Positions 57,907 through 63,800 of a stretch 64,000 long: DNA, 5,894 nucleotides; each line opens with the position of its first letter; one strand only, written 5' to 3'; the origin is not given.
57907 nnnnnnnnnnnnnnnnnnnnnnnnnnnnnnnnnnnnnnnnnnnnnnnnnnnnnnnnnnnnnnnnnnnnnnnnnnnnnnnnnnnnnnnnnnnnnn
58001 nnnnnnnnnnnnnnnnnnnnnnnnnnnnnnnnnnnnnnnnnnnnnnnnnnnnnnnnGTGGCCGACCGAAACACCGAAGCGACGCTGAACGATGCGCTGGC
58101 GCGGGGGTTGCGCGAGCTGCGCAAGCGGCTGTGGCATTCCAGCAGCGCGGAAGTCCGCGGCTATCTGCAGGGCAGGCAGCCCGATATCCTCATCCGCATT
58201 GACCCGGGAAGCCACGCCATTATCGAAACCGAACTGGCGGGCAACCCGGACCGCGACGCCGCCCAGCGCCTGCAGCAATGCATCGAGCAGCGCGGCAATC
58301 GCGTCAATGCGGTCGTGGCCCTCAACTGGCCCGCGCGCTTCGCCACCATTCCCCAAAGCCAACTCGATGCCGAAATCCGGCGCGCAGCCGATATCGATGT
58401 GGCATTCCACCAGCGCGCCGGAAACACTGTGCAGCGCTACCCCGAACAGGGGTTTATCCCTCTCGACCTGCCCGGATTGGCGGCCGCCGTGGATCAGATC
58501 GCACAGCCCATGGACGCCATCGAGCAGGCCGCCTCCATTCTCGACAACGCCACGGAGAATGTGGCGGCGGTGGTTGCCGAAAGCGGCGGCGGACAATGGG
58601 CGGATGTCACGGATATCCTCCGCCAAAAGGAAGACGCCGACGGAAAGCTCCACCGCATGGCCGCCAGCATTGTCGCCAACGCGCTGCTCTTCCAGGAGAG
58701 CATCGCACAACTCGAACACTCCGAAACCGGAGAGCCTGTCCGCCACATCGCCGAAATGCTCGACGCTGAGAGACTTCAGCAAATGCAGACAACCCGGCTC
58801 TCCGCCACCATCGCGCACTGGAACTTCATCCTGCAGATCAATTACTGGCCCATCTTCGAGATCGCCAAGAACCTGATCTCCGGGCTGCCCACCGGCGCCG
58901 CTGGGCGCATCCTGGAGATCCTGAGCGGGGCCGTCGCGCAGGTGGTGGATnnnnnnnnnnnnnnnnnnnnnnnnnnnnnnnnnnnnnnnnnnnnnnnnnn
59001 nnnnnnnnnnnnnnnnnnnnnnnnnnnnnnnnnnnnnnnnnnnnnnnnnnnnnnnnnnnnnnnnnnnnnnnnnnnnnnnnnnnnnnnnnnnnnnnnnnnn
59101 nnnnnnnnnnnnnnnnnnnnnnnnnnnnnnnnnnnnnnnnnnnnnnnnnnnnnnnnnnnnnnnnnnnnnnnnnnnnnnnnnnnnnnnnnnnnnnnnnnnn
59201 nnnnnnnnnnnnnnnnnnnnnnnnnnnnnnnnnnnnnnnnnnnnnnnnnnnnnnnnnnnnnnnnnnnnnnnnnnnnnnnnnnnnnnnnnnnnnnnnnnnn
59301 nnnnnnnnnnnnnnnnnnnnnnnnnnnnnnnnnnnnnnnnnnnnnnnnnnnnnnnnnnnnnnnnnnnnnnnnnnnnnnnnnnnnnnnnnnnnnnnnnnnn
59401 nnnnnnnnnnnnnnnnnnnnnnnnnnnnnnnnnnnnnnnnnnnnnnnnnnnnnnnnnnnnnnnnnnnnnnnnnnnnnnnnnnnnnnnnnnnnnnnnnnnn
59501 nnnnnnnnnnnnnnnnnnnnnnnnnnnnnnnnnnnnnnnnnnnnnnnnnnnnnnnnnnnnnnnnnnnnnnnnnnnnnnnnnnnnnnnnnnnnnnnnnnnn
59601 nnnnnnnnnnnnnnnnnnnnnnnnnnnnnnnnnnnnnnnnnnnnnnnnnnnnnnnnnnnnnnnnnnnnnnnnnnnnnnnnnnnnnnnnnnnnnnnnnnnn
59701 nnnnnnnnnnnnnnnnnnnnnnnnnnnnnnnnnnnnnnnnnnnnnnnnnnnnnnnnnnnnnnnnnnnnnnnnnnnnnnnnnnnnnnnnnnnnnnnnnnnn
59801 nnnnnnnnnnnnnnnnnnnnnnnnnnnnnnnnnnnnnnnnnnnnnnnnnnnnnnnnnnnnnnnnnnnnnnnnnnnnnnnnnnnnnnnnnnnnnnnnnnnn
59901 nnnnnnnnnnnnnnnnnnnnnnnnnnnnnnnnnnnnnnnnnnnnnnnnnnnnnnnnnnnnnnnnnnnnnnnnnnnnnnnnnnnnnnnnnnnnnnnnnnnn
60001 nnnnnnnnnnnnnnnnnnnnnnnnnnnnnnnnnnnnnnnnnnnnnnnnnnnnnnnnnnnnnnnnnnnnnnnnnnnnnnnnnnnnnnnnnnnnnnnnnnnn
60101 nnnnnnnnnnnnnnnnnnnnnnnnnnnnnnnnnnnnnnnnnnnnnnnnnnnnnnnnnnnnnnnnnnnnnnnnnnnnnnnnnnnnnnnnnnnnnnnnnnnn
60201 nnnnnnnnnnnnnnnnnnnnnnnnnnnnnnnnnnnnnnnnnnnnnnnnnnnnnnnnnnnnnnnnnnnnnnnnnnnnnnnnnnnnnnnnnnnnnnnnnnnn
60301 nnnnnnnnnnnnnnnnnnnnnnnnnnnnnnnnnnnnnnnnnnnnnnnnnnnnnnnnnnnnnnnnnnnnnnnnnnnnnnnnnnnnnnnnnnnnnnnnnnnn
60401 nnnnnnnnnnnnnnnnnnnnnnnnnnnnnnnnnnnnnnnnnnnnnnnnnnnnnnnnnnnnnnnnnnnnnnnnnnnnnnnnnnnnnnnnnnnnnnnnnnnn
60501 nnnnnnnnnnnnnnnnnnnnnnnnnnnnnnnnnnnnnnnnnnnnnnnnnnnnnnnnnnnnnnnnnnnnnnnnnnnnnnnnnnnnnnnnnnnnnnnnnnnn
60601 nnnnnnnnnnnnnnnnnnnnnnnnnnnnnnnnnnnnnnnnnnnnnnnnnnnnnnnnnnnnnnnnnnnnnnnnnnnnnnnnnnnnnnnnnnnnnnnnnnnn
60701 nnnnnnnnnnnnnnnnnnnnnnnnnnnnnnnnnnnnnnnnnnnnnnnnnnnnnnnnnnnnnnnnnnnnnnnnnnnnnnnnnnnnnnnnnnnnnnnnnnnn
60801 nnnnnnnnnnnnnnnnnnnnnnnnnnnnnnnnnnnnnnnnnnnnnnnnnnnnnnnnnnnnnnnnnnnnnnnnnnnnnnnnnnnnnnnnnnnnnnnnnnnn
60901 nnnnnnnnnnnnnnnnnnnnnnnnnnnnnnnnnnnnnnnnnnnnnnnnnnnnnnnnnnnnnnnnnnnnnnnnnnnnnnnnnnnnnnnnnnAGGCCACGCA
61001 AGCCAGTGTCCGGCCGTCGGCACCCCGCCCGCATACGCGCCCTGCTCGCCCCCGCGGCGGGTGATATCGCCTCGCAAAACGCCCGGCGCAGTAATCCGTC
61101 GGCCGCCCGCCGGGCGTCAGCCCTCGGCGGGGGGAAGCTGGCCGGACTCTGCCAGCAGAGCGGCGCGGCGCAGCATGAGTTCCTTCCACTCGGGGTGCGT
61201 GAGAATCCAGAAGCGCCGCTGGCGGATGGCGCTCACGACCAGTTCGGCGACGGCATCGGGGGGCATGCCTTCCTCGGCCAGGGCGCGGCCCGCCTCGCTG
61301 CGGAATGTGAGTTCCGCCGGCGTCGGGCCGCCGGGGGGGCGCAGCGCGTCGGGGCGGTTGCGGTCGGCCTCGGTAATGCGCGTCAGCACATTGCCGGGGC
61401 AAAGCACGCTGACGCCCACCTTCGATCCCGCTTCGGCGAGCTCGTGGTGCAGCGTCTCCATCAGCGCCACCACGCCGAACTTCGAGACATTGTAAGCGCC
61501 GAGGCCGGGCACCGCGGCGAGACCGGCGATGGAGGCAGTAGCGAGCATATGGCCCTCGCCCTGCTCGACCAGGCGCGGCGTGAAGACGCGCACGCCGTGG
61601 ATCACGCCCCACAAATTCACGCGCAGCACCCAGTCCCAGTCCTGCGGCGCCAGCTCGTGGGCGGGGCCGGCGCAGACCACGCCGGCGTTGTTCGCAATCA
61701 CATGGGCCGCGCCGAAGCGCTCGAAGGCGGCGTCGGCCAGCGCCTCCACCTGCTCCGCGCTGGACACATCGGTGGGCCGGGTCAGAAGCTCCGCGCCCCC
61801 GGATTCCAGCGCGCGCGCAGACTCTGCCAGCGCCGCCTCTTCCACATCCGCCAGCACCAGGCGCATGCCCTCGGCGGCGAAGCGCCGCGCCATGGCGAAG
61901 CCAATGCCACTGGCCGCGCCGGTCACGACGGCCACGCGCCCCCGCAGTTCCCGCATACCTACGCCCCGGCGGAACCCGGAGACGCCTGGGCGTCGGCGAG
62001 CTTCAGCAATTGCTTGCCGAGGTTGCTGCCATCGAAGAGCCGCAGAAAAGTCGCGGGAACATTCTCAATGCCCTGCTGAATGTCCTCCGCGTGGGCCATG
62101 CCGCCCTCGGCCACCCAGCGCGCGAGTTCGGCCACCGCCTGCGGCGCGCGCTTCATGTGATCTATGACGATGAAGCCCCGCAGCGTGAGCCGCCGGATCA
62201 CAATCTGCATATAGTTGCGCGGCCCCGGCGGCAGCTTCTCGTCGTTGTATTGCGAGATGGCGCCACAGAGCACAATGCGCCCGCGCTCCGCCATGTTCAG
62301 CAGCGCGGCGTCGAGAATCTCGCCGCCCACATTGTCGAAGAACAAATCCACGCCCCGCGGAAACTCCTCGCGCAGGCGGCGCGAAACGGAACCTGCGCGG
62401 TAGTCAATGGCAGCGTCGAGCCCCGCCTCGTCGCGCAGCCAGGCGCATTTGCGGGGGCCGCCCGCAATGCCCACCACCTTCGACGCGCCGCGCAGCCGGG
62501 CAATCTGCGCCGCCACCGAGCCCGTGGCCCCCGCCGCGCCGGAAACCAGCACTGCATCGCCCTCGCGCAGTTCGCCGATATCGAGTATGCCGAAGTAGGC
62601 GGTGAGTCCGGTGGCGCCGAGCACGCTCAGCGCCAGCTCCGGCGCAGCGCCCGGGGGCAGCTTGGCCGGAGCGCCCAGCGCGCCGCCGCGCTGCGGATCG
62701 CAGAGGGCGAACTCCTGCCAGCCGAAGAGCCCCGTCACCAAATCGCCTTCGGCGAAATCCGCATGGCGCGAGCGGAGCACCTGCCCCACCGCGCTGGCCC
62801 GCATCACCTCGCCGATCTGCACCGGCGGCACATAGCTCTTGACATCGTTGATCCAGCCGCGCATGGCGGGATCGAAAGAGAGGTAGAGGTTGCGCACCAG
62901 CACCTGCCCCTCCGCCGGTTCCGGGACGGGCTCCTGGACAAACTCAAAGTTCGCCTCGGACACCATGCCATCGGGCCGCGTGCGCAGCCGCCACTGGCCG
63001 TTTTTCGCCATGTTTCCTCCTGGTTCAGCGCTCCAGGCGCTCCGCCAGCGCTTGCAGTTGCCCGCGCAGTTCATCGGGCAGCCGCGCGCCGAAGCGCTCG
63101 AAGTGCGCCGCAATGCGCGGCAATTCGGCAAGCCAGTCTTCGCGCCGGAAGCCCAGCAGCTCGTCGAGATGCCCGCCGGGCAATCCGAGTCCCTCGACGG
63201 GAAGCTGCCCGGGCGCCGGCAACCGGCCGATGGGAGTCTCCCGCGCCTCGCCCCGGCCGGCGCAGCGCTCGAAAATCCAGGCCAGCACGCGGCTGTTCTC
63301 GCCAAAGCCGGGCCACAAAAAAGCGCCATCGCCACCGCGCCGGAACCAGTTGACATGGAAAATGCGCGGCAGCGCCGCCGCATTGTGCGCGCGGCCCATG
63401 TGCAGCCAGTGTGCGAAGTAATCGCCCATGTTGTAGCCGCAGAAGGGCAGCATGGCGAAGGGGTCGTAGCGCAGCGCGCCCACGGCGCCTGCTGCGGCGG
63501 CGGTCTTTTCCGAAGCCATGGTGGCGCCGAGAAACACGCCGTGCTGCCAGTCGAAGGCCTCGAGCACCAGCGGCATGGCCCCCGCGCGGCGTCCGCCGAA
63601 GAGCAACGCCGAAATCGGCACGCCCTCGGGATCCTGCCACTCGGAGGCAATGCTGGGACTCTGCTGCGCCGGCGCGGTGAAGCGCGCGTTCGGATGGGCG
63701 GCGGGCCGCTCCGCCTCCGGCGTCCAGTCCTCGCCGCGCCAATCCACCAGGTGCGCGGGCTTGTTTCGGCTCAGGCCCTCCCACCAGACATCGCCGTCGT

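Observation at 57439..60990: Essential coaE reads with no stop codon into a ~980-aa nuclease-like / N6-methyltransferase / specificity-domain protein, directly after tRNA-Thr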

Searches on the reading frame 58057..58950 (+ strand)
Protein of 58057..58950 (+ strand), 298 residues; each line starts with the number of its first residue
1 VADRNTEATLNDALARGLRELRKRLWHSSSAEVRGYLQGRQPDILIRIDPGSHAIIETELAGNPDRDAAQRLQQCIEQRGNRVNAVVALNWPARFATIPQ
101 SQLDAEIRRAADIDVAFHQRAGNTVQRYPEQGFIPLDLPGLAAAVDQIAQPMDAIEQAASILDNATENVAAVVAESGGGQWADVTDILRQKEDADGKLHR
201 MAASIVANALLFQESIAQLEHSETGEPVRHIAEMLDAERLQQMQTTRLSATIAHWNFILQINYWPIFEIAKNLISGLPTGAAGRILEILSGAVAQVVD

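Call 69: search_protein_families(library=pfam, proteins=[window:58057-58950:+], max_evalue=0.1)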
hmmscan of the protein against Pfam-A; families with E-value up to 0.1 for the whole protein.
window:58057-58950:+ (298 aa): 2 families
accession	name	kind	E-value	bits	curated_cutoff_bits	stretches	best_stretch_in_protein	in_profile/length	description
PF16708.10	LppA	-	0.014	15.8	26.4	1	154-244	25-115/153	Lipoprotein confined to pathogenic Mycobacterium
PF08654.15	DASH_Dad2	-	0.063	14.1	26.9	0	140-175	16-51/99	DASH complex subunit Dad2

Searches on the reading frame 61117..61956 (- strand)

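Call 85: search_protein_families(library=pfam, proteins=[window:61117-61956:-], max_evalue=0.0001)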
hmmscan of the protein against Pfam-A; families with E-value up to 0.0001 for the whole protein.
window:61117-61956:- (279 aa): 3 families
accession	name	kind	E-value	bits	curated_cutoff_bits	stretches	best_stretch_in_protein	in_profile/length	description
PF00106.31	adh_short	-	7.6e-49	166.3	26.6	1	7-199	1-191/195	short chain dehydrogenase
PF13561.12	adh_short_C2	-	2.8e-37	129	27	1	13-202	1-188/236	Enoyl-(Acyl carrier protein) reductase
PF08659.16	KR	-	3.2e-11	43.9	22.6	1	10-167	4-161/180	KR domain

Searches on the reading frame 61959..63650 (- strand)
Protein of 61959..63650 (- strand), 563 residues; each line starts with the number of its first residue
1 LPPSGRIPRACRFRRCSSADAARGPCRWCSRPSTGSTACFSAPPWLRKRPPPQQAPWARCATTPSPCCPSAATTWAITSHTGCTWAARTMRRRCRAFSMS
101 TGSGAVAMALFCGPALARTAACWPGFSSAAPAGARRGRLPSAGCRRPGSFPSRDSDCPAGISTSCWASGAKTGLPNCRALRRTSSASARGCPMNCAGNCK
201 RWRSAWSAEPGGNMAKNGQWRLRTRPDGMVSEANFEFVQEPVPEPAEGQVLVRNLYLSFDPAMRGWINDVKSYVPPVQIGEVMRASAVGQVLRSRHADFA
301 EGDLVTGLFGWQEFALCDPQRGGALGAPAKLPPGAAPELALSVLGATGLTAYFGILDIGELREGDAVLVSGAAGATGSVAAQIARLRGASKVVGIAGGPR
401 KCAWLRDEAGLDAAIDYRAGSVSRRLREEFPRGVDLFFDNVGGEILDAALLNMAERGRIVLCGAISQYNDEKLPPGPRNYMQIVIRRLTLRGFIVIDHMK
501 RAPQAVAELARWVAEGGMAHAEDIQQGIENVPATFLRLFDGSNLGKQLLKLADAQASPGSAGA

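Call 85: search_protein_families(library=pfam, proteins=[window:61959-63650:-], max_evalue=0.0001)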
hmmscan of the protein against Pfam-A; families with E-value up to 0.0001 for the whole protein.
window:61959-63650:- (563 aa): 3 families
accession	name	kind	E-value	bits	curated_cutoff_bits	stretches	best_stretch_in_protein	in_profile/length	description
PF16884.10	ADH_N_2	-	4.6e-40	136.3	31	1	219-320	2-103/108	N-terminal domain of oxidoreductase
PF00107.32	ADH_zinc_N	-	7e-21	75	31.8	1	376-509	2-127/129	Zinc-binding dehydrogenase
PF13602.12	ADH_zinc_N_2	-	1.8e-08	35.8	27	1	410-546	2-131/134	Zinc-binding dehydrogenase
